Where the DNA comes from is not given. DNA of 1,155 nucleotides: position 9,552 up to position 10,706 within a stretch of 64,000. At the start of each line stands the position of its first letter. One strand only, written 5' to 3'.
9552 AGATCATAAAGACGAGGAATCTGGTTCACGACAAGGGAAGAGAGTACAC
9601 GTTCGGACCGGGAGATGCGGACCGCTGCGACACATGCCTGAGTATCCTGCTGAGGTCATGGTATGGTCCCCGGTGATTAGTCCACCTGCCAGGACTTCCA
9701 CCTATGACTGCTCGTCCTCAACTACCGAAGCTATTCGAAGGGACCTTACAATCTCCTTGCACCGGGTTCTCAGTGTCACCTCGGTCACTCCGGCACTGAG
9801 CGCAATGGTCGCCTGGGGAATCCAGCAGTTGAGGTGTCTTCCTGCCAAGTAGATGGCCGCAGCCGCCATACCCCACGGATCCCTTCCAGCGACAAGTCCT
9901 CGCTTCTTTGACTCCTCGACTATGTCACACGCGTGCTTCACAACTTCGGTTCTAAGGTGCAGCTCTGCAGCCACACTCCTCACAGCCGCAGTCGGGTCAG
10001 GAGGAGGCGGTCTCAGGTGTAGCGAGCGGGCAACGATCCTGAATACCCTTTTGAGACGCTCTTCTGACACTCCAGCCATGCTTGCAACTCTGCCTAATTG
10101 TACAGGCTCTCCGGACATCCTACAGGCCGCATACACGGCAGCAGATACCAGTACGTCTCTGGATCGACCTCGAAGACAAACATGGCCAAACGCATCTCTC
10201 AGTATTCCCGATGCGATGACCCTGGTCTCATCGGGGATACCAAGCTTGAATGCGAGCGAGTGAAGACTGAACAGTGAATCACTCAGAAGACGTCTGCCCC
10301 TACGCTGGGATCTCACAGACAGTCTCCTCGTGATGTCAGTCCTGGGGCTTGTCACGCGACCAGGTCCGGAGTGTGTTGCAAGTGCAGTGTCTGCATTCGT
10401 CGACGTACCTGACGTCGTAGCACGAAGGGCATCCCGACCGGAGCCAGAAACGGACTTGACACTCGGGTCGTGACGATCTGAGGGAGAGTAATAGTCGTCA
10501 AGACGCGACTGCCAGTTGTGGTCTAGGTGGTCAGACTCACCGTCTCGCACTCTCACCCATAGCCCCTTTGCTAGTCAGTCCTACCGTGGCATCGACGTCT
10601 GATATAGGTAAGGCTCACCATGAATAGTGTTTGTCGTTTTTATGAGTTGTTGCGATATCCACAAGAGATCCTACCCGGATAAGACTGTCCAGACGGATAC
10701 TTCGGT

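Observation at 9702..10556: TFB-like protein consisting only of the two cyclin folds, downstream of nrdD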

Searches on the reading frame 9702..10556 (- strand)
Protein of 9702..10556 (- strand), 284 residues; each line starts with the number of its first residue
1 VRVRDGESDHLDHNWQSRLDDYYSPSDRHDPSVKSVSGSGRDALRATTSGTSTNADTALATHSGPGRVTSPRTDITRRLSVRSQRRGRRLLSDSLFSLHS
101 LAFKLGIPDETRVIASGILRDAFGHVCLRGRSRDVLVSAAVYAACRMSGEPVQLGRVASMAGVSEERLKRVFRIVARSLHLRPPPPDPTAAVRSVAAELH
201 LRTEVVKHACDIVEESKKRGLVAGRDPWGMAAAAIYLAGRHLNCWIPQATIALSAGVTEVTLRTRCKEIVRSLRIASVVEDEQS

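Call 3: search_protein_families(library=pfam, proteins=[window:9702-10556:-], max_evalue=0.01)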
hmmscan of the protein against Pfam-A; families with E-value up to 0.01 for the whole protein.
window:9702-10556:- (284 aa): 1 family
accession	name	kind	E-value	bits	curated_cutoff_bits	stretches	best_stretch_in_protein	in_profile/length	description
PF00382.24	TFIIB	-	1.8e-27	95.6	23.6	2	187-270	7-90/92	Transcription factor TFIIB repeat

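Call 4: search_protein_families(library=ncbifam, proteins=[window:9702-10556:-], max_evalue=0.01)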
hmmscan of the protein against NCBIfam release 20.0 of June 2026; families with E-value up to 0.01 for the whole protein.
window:9702-10556:- (284 aa): 1 family
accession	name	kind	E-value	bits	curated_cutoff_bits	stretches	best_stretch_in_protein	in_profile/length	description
NF001658.0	PRK00423.1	subfamily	1.6e-43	149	384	1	82-276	115-309/312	transcription initiation factor IIB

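Call 5: find_homologous_proteins(query=window:9702-10556:-)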
Query window:9702-10556:- (284 aa): 197 proteins with E <= 0.001 among 8000 candidates; the best 120 are listed.
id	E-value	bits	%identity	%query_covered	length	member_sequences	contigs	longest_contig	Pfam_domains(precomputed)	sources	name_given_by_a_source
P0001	3.6e-29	120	41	66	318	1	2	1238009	PF00382.25,PF08271.18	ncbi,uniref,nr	ncbi:transcription initiation factor IIB [Methanocaldococcus villosus KIN24-T80]|uniref:Transcriptio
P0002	2.6e-28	118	40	66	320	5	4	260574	PF00382.25,PF08271.18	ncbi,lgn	-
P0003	4.1e-28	117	42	63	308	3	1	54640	PF00382.25,PF08271.18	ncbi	-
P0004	5.6e-28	116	39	67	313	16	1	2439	PF00382.25,PF08271.18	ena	-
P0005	6.6e-28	116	39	68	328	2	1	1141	PF00382.25,PF08271.18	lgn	-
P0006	8.4e-28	116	42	62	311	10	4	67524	PF00382.25,PF08271.18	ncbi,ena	-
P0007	3.1e-27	114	41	62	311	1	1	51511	PF00382.25,PF08271.18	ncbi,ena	-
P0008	3.1e-27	114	41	62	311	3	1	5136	PF00382.25,PF08271.18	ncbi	-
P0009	4.3e-27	114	41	63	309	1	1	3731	PF00382.25,PF08271.18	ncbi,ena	-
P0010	5.6e-27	113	43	57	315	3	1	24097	PF00382.25,PF08271.18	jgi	-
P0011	5.6e-27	113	41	66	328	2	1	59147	PF00382.25,PF08271.18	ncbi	-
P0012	6.6e-27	113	39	66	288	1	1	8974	PF00382.25,PF08271.18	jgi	jgi:transcription initiation factor TFIIB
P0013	9.0e-27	112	40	62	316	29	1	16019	PF00382.25,PF08271.18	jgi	jgi:transcription initiation factor TFIIB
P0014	1.2e-26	112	38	66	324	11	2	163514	PF00382.25,PF08271.18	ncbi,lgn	ncbi:MAG: transcription initiation factor IIB [Candidatus Thorarchaeota archaeon]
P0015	1.2e-26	112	42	60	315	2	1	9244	PF00382.25,PF08271.18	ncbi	-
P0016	1.7e-26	112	36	72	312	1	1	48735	PF02984.25,PF00382.25,PF13404.13,PF08271.18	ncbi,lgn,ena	-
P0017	2.1e-26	111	42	60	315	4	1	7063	PF00382.25,PF08271.18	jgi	-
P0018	2.8e-26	111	43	60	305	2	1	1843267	PF00382.25,PF08271.18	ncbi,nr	ncbi:transcription initiation factor IIB [Pyrolobus fumarii]|nr:transcription initiation factor IIB 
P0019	4.3e-26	110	36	72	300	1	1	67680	PF02984.25,PF00382.25,PF13404.13,PF08271.18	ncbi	-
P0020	6.3e-26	110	39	62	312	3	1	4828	PF00382.25,PF08271.18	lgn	-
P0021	6.6e-26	110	38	66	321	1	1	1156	PF00382.25,PF08271.18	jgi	jgi:transcription initiation factor TFIIB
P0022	6.7e-26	110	38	66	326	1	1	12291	PF00382.25,PF08271.18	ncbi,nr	ncbi:MAG: transcription initiation factor IIB [Candidatus Thorarchaeota archaeon]|nr:transcription i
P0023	7.8e-26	109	39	62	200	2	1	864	PF00382.25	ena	-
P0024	8.2e-26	109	38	68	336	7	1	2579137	PF00382.25,PF08271.18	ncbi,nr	ncbi:MAG: transcription initiation factor IIB [Candidatus Thorarchaeota archaeon]|nr:MAG: transcript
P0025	9.1e-26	109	40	60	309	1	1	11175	PF00382.25,PF08271.18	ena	-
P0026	1.2e-25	109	37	66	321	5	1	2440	PF00382.25,PF08271.18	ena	-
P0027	1.5e-25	108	38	66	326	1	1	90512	PF00382.25,PF08271.18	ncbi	ncbi:MAG: transcription initiation factor IIB family protein [Candidatus Odinarchaeota archaeon]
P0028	1.6e-25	108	37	68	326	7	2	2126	PF02984.25,PF00382.25,PF08271.18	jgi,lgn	-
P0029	2.3e-25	108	37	66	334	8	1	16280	PF00382.25,PF08271.18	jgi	-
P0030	3.2e-25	107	37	66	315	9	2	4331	PF00382.25,PF08271.18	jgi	jgi:transcription initiation factor TFIIB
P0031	4.2e-25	107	38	67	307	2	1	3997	PF00382.25,PF08271.18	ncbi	-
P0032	7.2e-25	106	37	66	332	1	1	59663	PF00382.25,PF08271.18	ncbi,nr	ncbi:transcription initiation factor IIB [Candidatus Thorarchaeota archaeon]|nr:MAG: transcription i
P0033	7.5e-25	106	35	73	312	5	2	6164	PF00382.25,PF08271.18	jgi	-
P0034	7.8e-25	106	35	66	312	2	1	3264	PF00382.25,PF08271.18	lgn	-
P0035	8.3e-25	106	36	68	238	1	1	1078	PF00382.25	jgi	jgi:transcription initiation factor TFIIB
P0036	1.0e-24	106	37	66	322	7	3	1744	PF00382.25,PF08271.18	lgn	-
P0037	1.1e-24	106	41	56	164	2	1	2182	PF00382.25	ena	-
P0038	1.3e-24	105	34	70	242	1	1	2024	PF00382.25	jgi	jgi:transcription initiation factor TFIIB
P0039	1.4e-24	105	37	67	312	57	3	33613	PF00382.25,PF08271.18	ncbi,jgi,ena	-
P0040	1.4e-24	105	39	66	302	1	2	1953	PF00382.25,PF13404.13,PF08271.18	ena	-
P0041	1.4e-24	105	39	66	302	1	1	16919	PF00382.25,PF13404.13,PF08271.18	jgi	-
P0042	1.4e-24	105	39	66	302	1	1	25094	PF00382.25,PF13404.13,PF08271.18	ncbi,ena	-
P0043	1.6e-24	105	36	71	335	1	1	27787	PF02984.25,PF00382.25,PF04545.23,PF11781.14,PF08271.18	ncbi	-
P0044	1.7e-24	105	36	68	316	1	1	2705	PF00382.25,PF08271.18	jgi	jgi:transcription initiation factor TFIIB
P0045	1.8e-24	105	33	81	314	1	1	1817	PF00382.25,PF08271.18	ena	-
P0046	1.8e-24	105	42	60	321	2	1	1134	PF02984.25,PF00382.25,PF08271.18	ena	-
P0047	2.0e-24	105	37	62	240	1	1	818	PF00382.25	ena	-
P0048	2.4e-24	105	39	62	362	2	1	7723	PF00382.25,PF08271.18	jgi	-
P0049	2.4e-24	105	39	62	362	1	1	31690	PF00382.25,PF08271.18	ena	-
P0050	2.5e-24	104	38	65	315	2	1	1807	PF00382.25,PF08271.18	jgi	jgi:transcription initiation factor TFIIB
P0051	2.8e-24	104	37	66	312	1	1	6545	PF00382.25,PF04545.23,PF08271.18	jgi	jgi:transcription initiation factor TFIIB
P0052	2.9e-24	104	36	68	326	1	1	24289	PF00382.25,PF08271.18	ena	-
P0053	2.9e-24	104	36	68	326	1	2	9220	PF00382.25,PF08271.18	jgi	-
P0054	3.0e-24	104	36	66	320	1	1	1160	PF00382.25,PF08271.18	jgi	jgi:transcription initiation factor TFIIB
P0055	3.1e-24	104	36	68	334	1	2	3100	PF00382.25,PF08271.18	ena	-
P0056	3.1e-24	104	35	63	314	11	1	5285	PF00382.25,PF08271.18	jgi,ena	-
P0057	3.7e-24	104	36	68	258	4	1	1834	PF00382.25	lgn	-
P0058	4.0e-24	104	38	61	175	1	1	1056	PF02984.25,PF00382.25,PF04545.23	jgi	jgi:transcription initiation factor TFIIB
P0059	4.4e-24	104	38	66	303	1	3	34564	PF00382.25,PF13404.13,PF08271.18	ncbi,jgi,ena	-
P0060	4.6e-24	104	36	65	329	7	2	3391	PF00382.25,PF08271.18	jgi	jgi:transcription initiation factor TFIIB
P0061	6.9e-24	103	38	66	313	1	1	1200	PF00382.25,PF08271.18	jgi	jgi:transcription initiation factor TFIIB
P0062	7.1e-24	103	40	60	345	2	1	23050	PF00382.25,PF08271.18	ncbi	-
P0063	7.2e-24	103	37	66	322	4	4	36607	PF02984.25,PF00382.25,PF08271.18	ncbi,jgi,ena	jgi:transcription initiation factor TFIIB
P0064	7.2e-24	103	36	67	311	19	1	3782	PF00382.25,PF08271.18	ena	-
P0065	7.3e-24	103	38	65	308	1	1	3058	PF00382.25,PF08271.18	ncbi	-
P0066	7.4e-24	103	38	66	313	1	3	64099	PF00382.25,PF08271.18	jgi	-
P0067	1.0e-23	102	36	66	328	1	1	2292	PF00382.25,PF08271.18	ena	-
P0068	1.2e-23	102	36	64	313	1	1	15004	PF00382.25,PF08271.18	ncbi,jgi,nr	ncbi:MAG: transcription initiation factor IIB [Thermoplasmata archaeon]|nr:MAG: transcription initia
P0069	1.2e-23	102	35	68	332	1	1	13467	PF02984.25,PF00382.25,PF08271.18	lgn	-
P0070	1.2e-23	102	37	64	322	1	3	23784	PF00382.25,PF08271.18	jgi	jgi:transcription initiation factor TFIIB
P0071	1.4e-23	102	36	66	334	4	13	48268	PF00382.25,PF08271.18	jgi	jgi:transcription initiation factor TFIIB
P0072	1.4e-23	102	36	69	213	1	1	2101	PF00382.25,PF04545.23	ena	-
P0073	1.8e-23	102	35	68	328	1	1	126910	PF00382.25,PF08271.18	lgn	-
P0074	1.9e-23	102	36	66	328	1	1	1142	PF00382.25,PF08271.18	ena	-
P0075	2.0e-23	102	36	66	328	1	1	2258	PF00382.25,PF08271.18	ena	-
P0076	2.2e-23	101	37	65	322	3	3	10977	PF00382.25,PF08271.18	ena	-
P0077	2.2e-23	101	37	65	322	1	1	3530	PF00382.25,PF08271.18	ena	-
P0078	2.2e-23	101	37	65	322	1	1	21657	PF00382.25,PF08271.18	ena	-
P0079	2.6e-23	101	31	89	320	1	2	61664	PF00382.25,PF08271.18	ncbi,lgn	ncbi:MAG: transcription initiation factor IIB [Candidatus Woesearchaeota archaeon]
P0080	3.1e-23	101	35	66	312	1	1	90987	PF00382.25,PF04545.23,PF08271.18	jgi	jgi:transcription initiation factor TFIIB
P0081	3.3e-23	101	37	64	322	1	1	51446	PF00382.25,PF08271.18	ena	-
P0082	3.5e-23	101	34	67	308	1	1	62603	PF02984.25,PF00382.25,PF08271.18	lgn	-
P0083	3.8e-23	101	37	64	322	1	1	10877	PF00382.25,PF08271.18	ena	-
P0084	3.8e-23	101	36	66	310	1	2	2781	PF00382.25,PF08271.18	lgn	-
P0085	4.0e-23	101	34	68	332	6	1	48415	PF02984.25,PF00382.25,PF08271.18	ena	-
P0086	4.0e-23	100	36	68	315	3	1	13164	PF00382.25,PF08271.18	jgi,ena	-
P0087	4.2e-23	100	36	66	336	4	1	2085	PF00382.25,PF08271.18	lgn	-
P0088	5.0e-23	100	36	66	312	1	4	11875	PF00382.25,PF04545.23,PF08271.18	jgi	jgi:transcription initiation factor TFIIB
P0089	5.6e-23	100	34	66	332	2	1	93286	PF02984.25,PF00382.25,PF08271.18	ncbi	-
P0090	5.7e-23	100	36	66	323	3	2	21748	PF02984.25,PF00382.25,PF08271.18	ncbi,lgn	ncbi:MAG: transcription initiation factor IIB family protein [Candidatus Thorarchaeota archaeon]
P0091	5.8e-23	100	38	66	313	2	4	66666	PF00382.25,PF08271.18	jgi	-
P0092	5.9e-23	100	38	66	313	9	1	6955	PF00382.25,PF08271.18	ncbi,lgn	-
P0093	7.2e-23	100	36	66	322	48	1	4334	PF00382.25,PF08271.18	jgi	-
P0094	7.3e-23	100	35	66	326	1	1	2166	PF00382.25,PF08271.18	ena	-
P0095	7.8e-23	100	38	66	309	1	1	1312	PF00382.25,PF08271.18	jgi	-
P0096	1.1e-22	99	36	68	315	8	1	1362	PF00382.25,PF08271.18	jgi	jgi:transcription initiation factor TFIIB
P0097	1.2e-22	99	37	64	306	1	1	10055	PF00382.25,PF08271.18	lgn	-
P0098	1.2e-22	99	36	68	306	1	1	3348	PF00382.25,PF08271.18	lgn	-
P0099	1.4e-22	99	36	64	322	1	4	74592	PF00382.25,PF08271.18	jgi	jgi:transcription initiation factor TFIIB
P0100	1.6e-22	99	34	68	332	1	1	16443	PF02984.25,PF00382.25,PF08271.18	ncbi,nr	ncbi:transcription initiation factor IIB [Candidatus Thorarchaeota archaeon]|nr:MAG: transcription i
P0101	2.1e-22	98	35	66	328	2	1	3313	PF00382.25,PF08271.18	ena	-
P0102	2.3e-22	98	37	69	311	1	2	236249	PF00382.25,PF08271.18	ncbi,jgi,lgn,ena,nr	ncbi:MAG: transcription initiation factor IIB [Thermoprotei archaeon]|nr:MAG: transcription initiati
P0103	2.4e-22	98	39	60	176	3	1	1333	PF00382.25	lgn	-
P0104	3.6e-22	97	35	67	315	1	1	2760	PF00382.25,PF04545.23,PF08271.18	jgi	jgi:transcription initiation factor TFIIB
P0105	3.7e-22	97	37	65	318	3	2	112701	PF00382.25,PF08271.18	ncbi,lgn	-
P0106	3.7e-22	97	38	68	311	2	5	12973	PF00382.25,PF08271.18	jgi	-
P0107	4.3e-22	97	36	66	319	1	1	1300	PF00382.25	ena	-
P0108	4.3e-22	97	35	66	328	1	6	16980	PF00382.25,PF08271.18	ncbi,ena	ncbi:MAG: transcription initiation factor IIB [Candidatus Thorarchaeota archaeon]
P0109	4.4e-22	97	35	66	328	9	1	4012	PF00382.25,PF08271.18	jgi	-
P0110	5.2e-22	97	36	65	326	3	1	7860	PF00382.25,PF08271.18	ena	-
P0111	5.5e-22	97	32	72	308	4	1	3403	PF00382.25,PF04545.23,PF08271.18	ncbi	-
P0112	5.7e-22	97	38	56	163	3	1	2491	PF00382.25,PF04545.23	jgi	-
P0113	5.7e-22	97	35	66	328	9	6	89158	PF00382.25,PF08271.18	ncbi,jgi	ncbi:MAG: transcription initiation factor IIB [Candidatus Thorarchaeota archaeon]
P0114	5.8e-22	97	35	68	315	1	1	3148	PF00382.25,PF08271.18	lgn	-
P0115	6.5e-22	97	36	66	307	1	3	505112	PF02984.25,PF00382.25,PF08271.18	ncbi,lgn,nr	ncbi:MAG: transcription initiation factor IIB [Candidatus Methanomethylicia archaeon]|nr:transcripti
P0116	6.9e-22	96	36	66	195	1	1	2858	PF00382.25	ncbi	-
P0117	7.3e-22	96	36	66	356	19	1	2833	PF02984.25,PF00382.25,PF08271.18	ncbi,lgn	-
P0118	1.0e-21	96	38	64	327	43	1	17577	PF00382.25,PF08271.18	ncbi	-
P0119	1.1e-21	96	35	66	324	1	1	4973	PF00382.25,PF08271.18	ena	-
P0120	1.1e-21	96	36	63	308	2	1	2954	PF00382.25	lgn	-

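Call 8: find_encoding_contigs(protein=window:9702-10556:-, flank=10000)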
Protein window:9702-10556:- (284 aa): 1 contig read that carries it; 1 place shown.
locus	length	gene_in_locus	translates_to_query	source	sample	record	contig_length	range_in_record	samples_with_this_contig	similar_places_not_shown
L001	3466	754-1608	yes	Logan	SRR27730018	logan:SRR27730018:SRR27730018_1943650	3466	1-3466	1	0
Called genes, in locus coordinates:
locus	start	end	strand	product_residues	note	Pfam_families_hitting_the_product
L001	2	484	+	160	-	?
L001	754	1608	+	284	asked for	PF00382:TFIIB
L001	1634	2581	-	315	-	-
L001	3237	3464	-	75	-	?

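Call 15: search_solved_structures(query=window:9702-10556:-, show_alignments=2)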
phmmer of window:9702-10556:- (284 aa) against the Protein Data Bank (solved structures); distinct sequences matched with E-value up to 0.001: 10.
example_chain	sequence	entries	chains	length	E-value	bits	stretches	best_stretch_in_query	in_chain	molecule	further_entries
1d3u_B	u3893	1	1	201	3.9e-28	102.1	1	89-276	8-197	TRANSCRIPTION INITIATION FACTOR IIB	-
1ais_B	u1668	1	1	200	4e-28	102.1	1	89-276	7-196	PROTEIN (TRANSCRIPTION INITIATION FACTOR IIB)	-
1vol_A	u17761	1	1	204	3.5e-15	59.6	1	98-266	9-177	PROTEIN (TRANSCRIPTION FACTOR IIB (TFIIB))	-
29vf_M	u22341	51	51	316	9e-15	58.3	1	67-266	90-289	Transcription initiation factor IIB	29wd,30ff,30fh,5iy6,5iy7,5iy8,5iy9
5wh1_A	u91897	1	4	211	1.8e-14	57.3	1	91-266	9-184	Transcription initiation factor IIB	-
1tfb_A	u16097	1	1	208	2.1e-14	57.1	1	94-266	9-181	TFIIB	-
1c9b_A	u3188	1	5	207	2.3e-14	56.9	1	96-266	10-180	GENERAL TRANSCRIPTION FACTOR IIB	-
2phg_A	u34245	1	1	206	2.5e-14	56.9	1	95-266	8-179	Transcription initiation factor IIB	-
6eu0_Z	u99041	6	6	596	5.7e-09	39.3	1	91-270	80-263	Transcription factor IIIB 70 kDa subunit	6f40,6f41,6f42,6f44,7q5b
6cnb_R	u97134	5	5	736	7.1e-09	39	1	91-270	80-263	Transcription factor IIIB 70 kDa subunit,TATA-box-binding protein,Transcription factor III | Transcription factor IIIB 70 kDa subunit,TATA-box-binding protein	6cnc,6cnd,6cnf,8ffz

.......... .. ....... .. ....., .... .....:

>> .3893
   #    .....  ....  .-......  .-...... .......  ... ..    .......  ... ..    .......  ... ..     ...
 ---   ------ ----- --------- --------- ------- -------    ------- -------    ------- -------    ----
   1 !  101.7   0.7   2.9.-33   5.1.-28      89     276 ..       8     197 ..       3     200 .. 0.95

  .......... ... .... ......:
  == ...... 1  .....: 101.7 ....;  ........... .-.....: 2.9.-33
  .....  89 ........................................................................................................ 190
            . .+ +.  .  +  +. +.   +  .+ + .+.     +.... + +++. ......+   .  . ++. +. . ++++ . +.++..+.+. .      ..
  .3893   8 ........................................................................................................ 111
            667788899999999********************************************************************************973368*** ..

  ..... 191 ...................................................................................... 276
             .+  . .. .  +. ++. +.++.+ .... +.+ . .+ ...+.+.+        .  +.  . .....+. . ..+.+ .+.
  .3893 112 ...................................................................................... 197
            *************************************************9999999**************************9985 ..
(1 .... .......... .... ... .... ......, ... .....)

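Call 20: search_protein_representatives(protein=window:9702-10556:-)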
Query: 284 residues. Proteins with E-value up to 0.001 (for the whole library): 3529; up to 1e-10: 1310; up to 1e-30: 4. The best 150 are listed.
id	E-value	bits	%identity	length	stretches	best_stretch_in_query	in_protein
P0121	2.3e-43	165.2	100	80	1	205-284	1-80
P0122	1.1e-38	149.9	40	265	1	67-276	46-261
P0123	2.4e-31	125.8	37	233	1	82-270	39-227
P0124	5.7e-31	124.6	41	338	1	68-275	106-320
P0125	1.7e-30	123.0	38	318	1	33-276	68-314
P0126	4.5e-29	118.3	37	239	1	88-275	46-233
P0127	1.7e-28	116.4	36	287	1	15-273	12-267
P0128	5.5e-28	114.8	37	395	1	66-269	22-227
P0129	7.0e-28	114.4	35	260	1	76-270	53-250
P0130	1.4e-27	113.4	39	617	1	87-273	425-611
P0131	1.7e-27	113.1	35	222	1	89-275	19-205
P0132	6.6e-27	111.2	37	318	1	87-279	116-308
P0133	7.3e-27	111.1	31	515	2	127-274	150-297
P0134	1.1e-26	110.5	38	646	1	81-276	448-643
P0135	1.3e-26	110.3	36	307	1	78-275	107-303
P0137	1.8e-26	109.8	35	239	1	74-275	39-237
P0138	1.9e-26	109.7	37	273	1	82-277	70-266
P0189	2.6e-22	96.2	31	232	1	81-275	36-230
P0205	6.7e-22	94.8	35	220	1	98-269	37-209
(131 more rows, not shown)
